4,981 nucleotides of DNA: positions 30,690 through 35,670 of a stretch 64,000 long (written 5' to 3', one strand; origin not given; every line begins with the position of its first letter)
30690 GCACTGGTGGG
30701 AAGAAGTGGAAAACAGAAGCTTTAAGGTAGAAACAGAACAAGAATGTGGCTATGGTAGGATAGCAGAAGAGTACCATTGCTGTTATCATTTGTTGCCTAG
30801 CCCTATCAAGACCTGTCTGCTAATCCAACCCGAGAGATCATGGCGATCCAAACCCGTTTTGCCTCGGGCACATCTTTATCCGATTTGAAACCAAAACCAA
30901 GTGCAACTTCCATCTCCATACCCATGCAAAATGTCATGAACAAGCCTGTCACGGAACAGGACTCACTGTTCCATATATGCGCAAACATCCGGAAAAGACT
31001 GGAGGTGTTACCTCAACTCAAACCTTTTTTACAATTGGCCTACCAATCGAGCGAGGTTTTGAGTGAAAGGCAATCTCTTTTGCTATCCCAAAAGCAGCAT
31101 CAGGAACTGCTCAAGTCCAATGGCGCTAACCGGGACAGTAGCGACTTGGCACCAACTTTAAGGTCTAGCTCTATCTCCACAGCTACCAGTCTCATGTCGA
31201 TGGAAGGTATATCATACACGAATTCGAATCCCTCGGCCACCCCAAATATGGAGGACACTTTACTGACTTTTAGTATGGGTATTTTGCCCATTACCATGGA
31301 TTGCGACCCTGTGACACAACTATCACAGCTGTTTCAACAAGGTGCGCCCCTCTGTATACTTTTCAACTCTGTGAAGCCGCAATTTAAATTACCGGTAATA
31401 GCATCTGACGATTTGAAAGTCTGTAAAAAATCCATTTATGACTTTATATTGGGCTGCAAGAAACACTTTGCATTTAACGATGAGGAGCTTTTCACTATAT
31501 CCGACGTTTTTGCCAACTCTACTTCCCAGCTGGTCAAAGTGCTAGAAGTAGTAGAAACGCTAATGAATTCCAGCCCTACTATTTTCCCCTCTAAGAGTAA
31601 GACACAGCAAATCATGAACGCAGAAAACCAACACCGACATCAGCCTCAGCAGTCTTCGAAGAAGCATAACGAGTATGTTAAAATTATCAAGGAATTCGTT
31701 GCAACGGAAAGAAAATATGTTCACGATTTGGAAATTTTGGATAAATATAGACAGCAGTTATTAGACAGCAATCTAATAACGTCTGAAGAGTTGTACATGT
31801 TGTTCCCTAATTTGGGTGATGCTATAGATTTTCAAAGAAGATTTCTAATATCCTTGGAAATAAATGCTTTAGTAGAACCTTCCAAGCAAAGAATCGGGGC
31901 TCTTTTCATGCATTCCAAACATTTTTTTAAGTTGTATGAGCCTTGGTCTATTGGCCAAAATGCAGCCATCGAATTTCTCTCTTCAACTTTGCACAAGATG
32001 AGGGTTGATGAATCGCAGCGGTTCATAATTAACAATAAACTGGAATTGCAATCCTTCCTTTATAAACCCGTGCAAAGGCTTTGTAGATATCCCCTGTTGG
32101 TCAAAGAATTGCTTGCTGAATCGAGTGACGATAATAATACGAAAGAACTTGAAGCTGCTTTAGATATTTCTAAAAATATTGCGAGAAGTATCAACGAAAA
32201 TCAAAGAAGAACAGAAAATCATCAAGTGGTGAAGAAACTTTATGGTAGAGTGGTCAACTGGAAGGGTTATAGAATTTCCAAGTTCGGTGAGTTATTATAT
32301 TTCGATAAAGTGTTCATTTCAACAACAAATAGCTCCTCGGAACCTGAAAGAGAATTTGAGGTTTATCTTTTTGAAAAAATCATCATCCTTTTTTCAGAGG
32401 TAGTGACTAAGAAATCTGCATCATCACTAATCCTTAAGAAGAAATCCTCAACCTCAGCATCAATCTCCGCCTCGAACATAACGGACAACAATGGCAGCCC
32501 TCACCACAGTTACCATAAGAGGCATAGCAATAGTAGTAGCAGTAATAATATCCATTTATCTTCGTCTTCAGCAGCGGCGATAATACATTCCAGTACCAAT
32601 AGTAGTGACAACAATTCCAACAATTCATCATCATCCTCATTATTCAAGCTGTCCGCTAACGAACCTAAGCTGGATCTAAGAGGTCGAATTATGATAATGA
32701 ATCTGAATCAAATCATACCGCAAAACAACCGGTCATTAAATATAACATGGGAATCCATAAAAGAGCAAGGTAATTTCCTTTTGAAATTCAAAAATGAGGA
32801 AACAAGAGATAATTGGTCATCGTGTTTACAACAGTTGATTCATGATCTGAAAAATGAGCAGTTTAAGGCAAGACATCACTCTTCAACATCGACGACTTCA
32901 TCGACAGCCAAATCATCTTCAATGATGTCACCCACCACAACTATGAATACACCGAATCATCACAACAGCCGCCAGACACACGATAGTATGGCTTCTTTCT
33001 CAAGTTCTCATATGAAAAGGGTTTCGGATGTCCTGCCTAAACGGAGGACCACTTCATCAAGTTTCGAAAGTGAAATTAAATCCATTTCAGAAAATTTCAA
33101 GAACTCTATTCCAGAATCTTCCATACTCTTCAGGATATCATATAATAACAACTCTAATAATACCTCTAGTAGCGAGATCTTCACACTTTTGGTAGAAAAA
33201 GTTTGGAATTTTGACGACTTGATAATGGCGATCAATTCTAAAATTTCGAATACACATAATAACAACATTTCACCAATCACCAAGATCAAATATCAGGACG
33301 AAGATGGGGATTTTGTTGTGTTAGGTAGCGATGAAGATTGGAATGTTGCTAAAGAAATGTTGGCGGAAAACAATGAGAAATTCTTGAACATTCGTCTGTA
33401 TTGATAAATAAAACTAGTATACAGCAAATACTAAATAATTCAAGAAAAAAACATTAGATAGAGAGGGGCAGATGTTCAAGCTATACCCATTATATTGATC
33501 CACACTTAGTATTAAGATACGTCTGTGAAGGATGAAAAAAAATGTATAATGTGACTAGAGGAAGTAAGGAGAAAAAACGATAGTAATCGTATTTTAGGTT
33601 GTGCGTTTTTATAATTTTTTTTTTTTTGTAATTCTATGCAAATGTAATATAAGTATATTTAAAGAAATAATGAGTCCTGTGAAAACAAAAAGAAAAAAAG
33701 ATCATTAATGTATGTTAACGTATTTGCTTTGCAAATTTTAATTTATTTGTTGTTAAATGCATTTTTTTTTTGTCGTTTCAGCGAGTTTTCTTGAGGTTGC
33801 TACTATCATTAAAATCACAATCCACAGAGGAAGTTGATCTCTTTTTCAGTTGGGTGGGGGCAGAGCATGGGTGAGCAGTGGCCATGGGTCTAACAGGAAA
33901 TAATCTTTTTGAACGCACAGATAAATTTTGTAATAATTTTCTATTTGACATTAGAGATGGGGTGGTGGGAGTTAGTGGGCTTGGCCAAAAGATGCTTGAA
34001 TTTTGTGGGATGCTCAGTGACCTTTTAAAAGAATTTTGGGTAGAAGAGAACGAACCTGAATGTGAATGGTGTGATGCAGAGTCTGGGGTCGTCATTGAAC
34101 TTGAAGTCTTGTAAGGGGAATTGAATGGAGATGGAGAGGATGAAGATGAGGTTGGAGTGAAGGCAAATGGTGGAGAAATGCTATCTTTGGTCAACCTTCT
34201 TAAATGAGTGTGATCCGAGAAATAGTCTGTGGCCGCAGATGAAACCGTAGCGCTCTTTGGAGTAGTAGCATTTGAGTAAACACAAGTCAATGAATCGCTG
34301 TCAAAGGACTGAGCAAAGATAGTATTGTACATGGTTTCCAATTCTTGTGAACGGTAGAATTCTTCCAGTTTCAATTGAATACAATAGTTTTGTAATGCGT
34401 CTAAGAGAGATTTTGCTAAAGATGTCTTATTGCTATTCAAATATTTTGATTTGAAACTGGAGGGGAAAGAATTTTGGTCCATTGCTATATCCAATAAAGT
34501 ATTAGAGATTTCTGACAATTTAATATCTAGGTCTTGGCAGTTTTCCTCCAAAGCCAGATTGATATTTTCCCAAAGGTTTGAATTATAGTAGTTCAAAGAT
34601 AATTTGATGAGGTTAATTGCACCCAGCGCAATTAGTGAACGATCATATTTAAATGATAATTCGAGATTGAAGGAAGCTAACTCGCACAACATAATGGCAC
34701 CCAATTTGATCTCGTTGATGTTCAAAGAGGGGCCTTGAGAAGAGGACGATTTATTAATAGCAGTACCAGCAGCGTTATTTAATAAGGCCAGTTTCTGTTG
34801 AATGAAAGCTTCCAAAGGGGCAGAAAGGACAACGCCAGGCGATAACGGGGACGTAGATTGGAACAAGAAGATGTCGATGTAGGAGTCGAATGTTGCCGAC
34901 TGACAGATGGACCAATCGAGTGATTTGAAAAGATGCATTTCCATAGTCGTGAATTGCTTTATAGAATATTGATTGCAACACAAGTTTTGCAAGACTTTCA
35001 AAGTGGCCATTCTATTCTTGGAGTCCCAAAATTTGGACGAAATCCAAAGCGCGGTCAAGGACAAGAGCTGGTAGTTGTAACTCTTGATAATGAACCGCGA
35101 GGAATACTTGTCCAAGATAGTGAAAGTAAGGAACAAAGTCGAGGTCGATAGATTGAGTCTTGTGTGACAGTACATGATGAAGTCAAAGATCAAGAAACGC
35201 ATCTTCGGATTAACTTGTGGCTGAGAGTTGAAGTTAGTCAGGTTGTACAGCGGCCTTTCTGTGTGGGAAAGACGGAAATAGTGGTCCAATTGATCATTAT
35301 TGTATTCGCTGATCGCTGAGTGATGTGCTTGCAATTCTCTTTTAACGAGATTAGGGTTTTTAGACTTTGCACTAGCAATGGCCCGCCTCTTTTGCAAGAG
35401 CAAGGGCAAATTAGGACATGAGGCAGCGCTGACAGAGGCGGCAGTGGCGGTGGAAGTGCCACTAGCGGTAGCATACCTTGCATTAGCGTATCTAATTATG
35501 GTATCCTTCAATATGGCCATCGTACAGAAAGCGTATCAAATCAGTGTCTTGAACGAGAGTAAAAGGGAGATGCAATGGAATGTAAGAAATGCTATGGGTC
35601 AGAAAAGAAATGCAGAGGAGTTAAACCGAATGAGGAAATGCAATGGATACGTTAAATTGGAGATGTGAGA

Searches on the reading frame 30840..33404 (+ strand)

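Call 5: search_protein_families(library=pfam, proteins=[window:30840-33404:+])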
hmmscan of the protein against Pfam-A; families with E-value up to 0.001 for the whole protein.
window:30840-33404:+ (854 aa): 5 families
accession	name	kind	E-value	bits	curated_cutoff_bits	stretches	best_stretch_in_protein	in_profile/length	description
PF06395.16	CDC24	-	2.5e-36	124.3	21.3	1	156-242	1-89/89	CDC24 Calponin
PF00621.25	RhoGEF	-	1.4e-33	117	27.6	1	282-452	1-180/180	RhoGEF domain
PF15411.12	PH_10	-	2e-26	93.1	27.5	1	480-663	1-121/121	Pleckstrin homology domain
PF22697.2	SOS1_NGEF_PH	-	1.7e-06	28.7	27.7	1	479-554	1-70/106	SOS1/NGEF-like PH domain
PF00564.30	PB1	-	2e-05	24.9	23.6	1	786-843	19-71/84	PB1 domain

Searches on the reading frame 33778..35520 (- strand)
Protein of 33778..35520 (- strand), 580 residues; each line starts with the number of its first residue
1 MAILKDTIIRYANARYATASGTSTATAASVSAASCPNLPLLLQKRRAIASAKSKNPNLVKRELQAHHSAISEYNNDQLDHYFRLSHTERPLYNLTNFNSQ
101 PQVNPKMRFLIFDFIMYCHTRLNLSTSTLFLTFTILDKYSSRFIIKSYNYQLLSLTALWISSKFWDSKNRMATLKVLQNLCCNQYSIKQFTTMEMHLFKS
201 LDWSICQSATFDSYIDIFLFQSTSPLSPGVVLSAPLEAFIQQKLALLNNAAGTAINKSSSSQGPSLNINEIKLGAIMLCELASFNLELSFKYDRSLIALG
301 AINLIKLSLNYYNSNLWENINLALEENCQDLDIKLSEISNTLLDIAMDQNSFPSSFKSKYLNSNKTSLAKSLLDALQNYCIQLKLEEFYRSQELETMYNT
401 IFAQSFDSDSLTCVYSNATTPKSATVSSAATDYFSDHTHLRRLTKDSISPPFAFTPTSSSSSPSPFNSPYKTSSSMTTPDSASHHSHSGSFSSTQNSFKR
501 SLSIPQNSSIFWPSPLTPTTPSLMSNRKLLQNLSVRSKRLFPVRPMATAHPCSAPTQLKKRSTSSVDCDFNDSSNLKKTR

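Call 5: search_protein_families(library=pfam, proteins=[window:33778-35520:-])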
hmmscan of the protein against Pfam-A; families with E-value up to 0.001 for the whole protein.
window:33778-35520:- (580 aa): 1 family
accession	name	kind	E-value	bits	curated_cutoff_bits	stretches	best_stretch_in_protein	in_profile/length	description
PF00134.28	Cyclin_N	-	1.4e-23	83.4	23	1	85-205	10-126/127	Cyclin, N-terminal domain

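Call 24: find_homologous_proteins(query=window:33778-35520:-, max_evalue=1e-20)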
Query window:33778-35520:- (580 aa): 39 proteins with E <= 1e-20 among 8000 candidates.
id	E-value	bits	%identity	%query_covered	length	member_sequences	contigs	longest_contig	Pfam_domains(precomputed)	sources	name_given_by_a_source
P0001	0.0e+0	1258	99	100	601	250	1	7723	PF00134.29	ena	-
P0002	0.0e+0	1108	87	99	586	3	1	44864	PF00134.29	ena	-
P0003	0.0e+0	1098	88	100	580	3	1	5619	PF00134.29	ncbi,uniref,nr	ncbi:Cln3p [Saccharomyces cerevisiae x Saccharomyces kudriavzevii VIN7]|uniref:Cln3p n=1 Tax=Sacchar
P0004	0.0e+0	1072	85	100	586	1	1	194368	PF00134.29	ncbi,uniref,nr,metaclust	ncbi:cln3p [Saccharomyces arboricola H-6]|uniref:Cln3p n=1 Tax=Saccharomyces arboricola (strain H-6 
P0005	0.0e+0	1058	84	100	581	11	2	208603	PF00134.29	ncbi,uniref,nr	ncbi:hypothetical protein SEUBUCD646_0A00360 [Saccharomyces eubayanus]|uniref:Cyclin-like domain-con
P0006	2.1e-101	359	45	75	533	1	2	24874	PF00134.29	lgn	-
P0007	2.5e-100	355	40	94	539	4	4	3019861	PF00134.29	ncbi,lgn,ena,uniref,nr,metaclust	ncbi:hypothetical protein NCAS_0A07570 [Naumovozyma castellii]|uniref:Cyclin-like domain-containing 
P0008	6.3e-99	350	51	64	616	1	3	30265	PF00134.29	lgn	-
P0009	3.2e-98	348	50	61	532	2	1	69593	PF00134.29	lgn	-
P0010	6.6e-97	344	41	88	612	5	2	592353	PF00134.29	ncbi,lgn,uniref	ncbi:Uncharacterized protein RNJ44_02565 [Nakaseomyces bracarensis]|uniref:Cyclin-like domain-contai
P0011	1.7e-96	342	47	63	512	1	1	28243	PF00134.29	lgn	-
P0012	1.3e-95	339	46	62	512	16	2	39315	PF00134.29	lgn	-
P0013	4.6e-93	331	48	64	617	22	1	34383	PF00134.29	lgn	-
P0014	4.8e-93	331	45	77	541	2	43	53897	PF00134.29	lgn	-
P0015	2.7e-92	329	47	63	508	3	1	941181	PF00134.29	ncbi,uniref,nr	ncbi:hypothetical protein HG537_0F04800 [Torulaspora globosa]|uniref:Cyclin-like domain-containing p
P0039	1.1e-47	181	36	54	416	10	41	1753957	PF00134.29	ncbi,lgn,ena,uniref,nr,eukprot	ncbi:cyclin CLN3 [Kluyveromyces lactis]|uniref:KLLA0C13057p n=1 Tax=Kluyveromyces lactis (strain ATC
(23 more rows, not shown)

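Call 25: find_encoding_contigs(protein=P0002, flank=3000, max_places=2)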
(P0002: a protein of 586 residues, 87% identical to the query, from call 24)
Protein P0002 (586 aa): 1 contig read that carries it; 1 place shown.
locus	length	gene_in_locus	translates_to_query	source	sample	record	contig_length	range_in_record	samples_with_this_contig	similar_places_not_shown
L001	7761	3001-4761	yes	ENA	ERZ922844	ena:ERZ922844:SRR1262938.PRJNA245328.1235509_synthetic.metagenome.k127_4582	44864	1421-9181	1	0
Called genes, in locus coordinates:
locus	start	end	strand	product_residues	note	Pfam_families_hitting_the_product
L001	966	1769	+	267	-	PF01265:Cyto_heme_lyase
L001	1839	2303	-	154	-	-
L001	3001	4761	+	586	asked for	PF00134:Cyclin_N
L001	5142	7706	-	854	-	PF06395:CDC24, PF00621:RhoGEF, PF15411:PH_10, PF22697:SOS1_NGEF_PH (faint)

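Call 26: find_encoding_contigs(protein=P0003, flank=3000, max_places=2)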
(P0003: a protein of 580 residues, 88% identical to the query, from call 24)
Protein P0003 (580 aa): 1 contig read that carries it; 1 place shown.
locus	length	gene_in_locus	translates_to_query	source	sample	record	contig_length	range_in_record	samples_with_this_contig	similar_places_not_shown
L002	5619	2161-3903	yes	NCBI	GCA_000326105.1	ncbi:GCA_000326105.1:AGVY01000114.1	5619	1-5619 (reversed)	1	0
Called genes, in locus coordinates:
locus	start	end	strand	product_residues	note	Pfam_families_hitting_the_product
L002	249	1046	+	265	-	PF01265:Cyto_heme_lyase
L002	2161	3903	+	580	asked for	PF00134:Cyclin_N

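Call 27: find_encoding_contigs(protein=P0004, flank=3000, max_places=2)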
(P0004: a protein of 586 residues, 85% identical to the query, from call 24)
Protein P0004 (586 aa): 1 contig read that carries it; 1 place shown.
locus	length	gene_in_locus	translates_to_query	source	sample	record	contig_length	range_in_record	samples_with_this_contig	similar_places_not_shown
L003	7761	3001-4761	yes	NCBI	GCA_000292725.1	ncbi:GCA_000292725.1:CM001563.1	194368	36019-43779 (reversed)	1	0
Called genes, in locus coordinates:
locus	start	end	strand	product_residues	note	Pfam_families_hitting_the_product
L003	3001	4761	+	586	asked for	PF00134:Cyclin_N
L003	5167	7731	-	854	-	PF06395:CDC24, PF00621:RhoGEF, PF15411:PH_10, PF22697:SOS1_NGEF_PH (faint)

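Call 28: find_encoding_contigs(protein=P0005, flank=3000, max_places=2)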
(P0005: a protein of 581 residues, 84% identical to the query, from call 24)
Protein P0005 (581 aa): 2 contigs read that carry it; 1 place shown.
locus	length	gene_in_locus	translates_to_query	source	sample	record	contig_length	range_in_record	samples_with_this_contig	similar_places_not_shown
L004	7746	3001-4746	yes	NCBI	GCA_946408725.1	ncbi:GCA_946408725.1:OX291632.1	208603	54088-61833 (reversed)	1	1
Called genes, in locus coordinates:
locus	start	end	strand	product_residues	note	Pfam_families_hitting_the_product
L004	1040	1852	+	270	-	PF01265:Cyto_heme_lyase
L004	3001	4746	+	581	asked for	PF00134:Cyclin_N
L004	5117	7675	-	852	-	PF06395:CDC24, PF00621:RhoGEF, PF15411:PH_10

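Call 41: find_encoding_contigs(protein=P0007, flank=2500, max_places=1)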
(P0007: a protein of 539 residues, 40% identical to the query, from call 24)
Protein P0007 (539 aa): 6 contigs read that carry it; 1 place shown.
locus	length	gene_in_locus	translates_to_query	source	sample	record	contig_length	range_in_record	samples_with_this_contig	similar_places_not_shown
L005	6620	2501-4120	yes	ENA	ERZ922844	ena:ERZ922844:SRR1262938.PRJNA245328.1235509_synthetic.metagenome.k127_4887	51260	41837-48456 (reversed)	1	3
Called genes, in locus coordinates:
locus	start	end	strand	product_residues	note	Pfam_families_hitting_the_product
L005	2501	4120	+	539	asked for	PF00134:Cyclin_N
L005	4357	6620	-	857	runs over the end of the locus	PF06395:CDC24, PF00621:RhoGEF, PF15411:PH_10, PF22697:SOS1_NGEF_PH (faint)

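Call 42: find_encoding_contigs(protein=P0010, flank=2500, max_places=1)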
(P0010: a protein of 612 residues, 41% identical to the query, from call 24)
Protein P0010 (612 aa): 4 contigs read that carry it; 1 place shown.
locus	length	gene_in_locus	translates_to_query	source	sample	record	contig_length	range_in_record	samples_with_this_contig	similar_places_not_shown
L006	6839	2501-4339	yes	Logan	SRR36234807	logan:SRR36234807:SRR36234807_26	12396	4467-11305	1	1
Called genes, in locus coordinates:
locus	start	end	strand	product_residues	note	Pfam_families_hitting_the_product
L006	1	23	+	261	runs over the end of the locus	PF01265:Cyto_heme_lyase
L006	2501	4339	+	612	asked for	PF00134:Cyclin_N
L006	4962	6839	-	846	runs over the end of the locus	PF06395:CDC24, PF00621:RhoGEF, PF22697:SOS1_NGEF_PH (faint), PF15411:PH_10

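Call 43: find_encoding_contigs(protein=P0015, flank=2500, max_places=1)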
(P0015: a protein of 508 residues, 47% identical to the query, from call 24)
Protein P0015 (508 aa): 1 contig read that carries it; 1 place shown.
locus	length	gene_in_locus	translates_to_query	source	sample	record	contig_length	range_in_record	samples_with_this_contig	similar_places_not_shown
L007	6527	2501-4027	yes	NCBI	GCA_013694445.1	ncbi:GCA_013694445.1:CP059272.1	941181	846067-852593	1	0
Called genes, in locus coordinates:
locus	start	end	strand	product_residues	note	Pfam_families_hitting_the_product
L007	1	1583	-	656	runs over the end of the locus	-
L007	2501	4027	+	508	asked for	PF00134:Cyclin_N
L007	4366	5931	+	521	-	PF13621:Cupin_8, PF08007:JmjC_2 (faint)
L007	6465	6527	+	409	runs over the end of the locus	PF25318:WHD_GDS1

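Call 44: find_encoding_contigs(protein=P0039, flank=2500, max_places=1)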
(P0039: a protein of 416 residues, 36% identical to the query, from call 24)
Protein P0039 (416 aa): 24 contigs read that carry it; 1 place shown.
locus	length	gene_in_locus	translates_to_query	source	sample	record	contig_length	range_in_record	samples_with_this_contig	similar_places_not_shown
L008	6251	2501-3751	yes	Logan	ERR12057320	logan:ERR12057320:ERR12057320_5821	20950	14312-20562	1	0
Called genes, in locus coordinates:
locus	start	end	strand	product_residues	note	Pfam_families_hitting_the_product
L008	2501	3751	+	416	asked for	PF00134:Cyclin_N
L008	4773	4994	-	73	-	-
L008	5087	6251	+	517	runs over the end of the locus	?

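Call 56: list_cluster_members(proteins=[P0001, P0002, P0005, P0003])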
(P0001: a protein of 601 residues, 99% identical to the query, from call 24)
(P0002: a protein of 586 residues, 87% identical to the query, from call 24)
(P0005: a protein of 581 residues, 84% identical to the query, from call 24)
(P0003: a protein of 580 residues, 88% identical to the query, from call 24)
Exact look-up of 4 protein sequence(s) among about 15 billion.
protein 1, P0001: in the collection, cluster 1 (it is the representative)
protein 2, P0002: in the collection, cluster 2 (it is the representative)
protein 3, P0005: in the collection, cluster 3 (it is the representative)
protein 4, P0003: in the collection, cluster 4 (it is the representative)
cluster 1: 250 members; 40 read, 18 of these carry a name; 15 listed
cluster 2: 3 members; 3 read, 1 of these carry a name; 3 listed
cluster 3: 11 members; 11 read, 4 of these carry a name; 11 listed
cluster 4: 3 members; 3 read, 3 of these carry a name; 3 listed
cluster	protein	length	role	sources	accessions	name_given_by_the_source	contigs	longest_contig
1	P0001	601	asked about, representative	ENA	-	-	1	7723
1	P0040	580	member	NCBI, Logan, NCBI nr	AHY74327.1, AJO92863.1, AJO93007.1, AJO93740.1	ADI_G0000440.mRNA.1.CDS.1 [Saccharomyces cerevisiae] | Cln3p [Saccharomyces cerevisiae YJM993]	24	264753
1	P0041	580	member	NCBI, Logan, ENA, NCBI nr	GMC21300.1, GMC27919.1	unnamed protein product [Saccharomyces cerevisiae]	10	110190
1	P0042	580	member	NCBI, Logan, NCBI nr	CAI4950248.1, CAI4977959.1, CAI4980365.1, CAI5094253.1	ANL_collapsed_G0000270.mRNA.1.CDS.1 [Saccharomyces cerevisiae] | ANL_HP_G0018660.mRNA.1.CDS.1 [Saccharomyces cerevisiae]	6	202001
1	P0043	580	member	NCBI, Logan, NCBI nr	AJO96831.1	Cln3p [Saccharomyces cerevisiae YJM1389]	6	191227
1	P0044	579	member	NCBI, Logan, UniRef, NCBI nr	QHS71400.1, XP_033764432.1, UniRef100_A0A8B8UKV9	cyclin CLN3 [Saccharomyces paradoxus] | Cyclin CLN3 n=1 Tax=Saccharomyces paradoxus TaxID=27291 RepID=A0A8B8UKV9_SACPA | Cln3 [Saccharomyces paradoxus]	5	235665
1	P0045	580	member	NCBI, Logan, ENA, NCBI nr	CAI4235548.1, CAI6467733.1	AAC_collapsed_G0000290.mRNA.1.CDS.1 [Saccharomyces cerevisiae]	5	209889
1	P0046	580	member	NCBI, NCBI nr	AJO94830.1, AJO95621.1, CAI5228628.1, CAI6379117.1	ASB_HP2_G0000340.mRNA.1.CDS.1 [Saccharomyces cerevisiae] | Cln3p [Saccharomyces cerevisiae YJM1133]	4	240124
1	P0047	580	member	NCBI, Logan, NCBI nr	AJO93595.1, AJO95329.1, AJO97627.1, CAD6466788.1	Cln3p [Saccharomyces cerevisiae YJM1248] | Cln3p [Saccharomyces cerevisiae YJM627]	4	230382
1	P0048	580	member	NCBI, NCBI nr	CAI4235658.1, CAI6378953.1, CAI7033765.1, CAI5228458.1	BFH_collapsed_G0000270.mRNA.1.CDS.1 [Saccharomyces cerevisiae] | BFH_HP2_G0000250.mRNA.1.CDS.1 [Saccharomyces cerevisiae]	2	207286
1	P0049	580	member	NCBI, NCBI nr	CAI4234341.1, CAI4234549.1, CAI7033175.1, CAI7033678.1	BAQ_1a_G0000240.mRNA.1.CDS.1 [Saccharomyces cerevisiae] | BAM_G0000250.mRNA.1.CDS.1 [Saccharomyces cerevisiae]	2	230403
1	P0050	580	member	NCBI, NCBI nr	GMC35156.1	unnamed protein product [Saccharomyces cerevisiae]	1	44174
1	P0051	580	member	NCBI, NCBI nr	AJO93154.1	Cln3p [Saccharomyces cerevisiae YJM453]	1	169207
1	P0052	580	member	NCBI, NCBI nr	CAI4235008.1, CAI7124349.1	CFA_G0000230.mRNA.1.CDS.1 [Saccharomyces cerevisiae]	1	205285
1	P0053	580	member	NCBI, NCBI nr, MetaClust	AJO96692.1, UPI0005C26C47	Cln3p [Saccharomyces cerevisiae YJM1387] | status=active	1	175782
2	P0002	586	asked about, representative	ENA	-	-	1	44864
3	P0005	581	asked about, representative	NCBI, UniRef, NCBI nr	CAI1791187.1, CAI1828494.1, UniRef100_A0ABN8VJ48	hypothetical protein SEUBUCD646_0A00360 [Saccharomyces eubayanus] | Cyclin-like domain-containing protein n=1 Tax=Saccharomyces eubayanus TaxID=1080349 ... | hypothetical protein SEUBUCD650_0A00350 [Saccharomyces eubayanus]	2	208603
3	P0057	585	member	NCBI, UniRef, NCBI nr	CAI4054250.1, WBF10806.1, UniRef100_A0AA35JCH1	hypothetical protein N7582_000023 [Saccharomyces uvarum] | Cyclin-like domain-containing protein n=1 Tax=Saccharomyces uvarum TaxID=230603 ...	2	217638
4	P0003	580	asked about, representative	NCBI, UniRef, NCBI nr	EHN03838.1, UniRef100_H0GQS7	Cln3p [Saccharomyces cerevisiae x Saccharomyces kudriavzevii VIN7] | Cln3p n=1 Tax=Saccharomyces cerevisiae x Saccharomyces kudriavzevii (strain VIN7) ...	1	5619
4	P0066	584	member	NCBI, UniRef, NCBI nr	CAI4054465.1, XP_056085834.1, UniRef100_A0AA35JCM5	cyclin CLN3 SKDI_01G0280 [Saccharomyces kudriavzevii IFO 1802] | Cyclin-like domain-containing protein n=1 Tax=Saccharomyces kudriavzevii (strain ATCC ... | uncharacterized protein SKDI_01G0280 [Saccharomyces kudriavzevii IFO 1802]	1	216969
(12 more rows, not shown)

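Call 57: find_encoding_contigs(protein=P0044, flank=2000, max_places=3)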
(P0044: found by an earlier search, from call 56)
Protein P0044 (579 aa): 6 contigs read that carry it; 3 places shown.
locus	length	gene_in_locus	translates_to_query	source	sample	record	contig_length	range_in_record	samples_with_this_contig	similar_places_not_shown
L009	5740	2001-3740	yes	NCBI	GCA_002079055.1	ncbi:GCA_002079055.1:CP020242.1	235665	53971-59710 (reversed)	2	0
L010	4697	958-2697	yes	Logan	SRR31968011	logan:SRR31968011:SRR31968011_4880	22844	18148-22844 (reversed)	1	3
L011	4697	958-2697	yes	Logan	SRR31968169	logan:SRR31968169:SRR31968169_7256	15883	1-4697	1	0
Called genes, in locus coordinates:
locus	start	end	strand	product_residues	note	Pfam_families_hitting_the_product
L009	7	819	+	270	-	PF01265:Cyto_heme_lyase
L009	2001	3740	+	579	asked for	PF00134:Cyclin_N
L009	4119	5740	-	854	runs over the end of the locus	PF06395:CDC24, PF00621:RhoGEF, PF15411:PH_10, PF22697:SOS1_NGEF_PH (faint), PF15411:PH_10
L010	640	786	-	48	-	-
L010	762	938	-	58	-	-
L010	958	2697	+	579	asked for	PF00134:Cyclin_N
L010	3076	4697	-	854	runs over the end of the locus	PF06395:CDC24, PF00621:RhoGEF, PF15411:PH_10, PF22697:SOS1_NGEF_PH (faint), PF15411:PH_10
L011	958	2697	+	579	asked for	PF00134:Cyclin_N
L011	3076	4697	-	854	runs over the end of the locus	PF06395:CDC24, PF00621:RhoGEF, PF15411:PH_10, PF22697:SOS1_NGEF_PH (faint), PF15411:PH_10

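Call 58: find_encoding_contigs(protein=P0057, flank=2000, max_places=2)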
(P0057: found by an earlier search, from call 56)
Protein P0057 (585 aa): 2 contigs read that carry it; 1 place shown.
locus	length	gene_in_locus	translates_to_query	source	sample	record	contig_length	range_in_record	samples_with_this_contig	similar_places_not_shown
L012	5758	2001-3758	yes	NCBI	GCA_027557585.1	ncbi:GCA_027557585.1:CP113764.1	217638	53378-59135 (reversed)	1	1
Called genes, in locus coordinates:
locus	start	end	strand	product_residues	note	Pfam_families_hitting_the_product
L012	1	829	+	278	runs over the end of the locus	PF01265:Cyto_heme_lyase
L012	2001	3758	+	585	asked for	PF00134:Cyclin_N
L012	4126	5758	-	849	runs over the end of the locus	PF06395:CDC24, PF00621:RhoGEF, PF15411:PH_10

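Call 59: find_encoding_contigs(protein=P0066, flank=2000, max_places=1)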
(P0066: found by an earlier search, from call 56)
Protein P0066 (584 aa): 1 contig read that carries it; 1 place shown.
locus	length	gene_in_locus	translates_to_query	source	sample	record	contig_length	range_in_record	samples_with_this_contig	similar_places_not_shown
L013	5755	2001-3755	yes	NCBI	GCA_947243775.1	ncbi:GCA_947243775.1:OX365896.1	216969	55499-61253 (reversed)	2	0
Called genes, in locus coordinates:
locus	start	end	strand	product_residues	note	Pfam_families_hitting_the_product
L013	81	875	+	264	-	PF01265:Cyto_heme_lyase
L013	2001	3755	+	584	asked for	PF00134:Cyclin_N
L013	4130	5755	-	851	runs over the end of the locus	PF06395:CDC24, PF00621:RhoGEF, PF22697:SOS1_NGEF_PH (faint), PF15411:PH_10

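Call 71: find_encoding_contigs(protein=P0049, flank=1500, max_places=4)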
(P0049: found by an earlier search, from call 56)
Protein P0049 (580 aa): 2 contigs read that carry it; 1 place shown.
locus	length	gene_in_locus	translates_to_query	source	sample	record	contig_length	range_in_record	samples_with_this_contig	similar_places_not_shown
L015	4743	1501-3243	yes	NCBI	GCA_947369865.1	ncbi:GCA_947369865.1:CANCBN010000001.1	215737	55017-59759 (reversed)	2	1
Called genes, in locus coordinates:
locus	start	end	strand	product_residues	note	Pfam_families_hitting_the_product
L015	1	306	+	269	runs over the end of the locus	PF01265:Cyto_heme_lyase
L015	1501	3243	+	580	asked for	PF00134:Cyclin_N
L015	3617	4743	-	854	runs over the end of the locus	PF06395:CDC24, PF00621:RhoGEF, PF15411:PH_10, PF22697:SOS1_NGEF_PH (faint), PF15411:PH_10, PF00564:PB1 (faint)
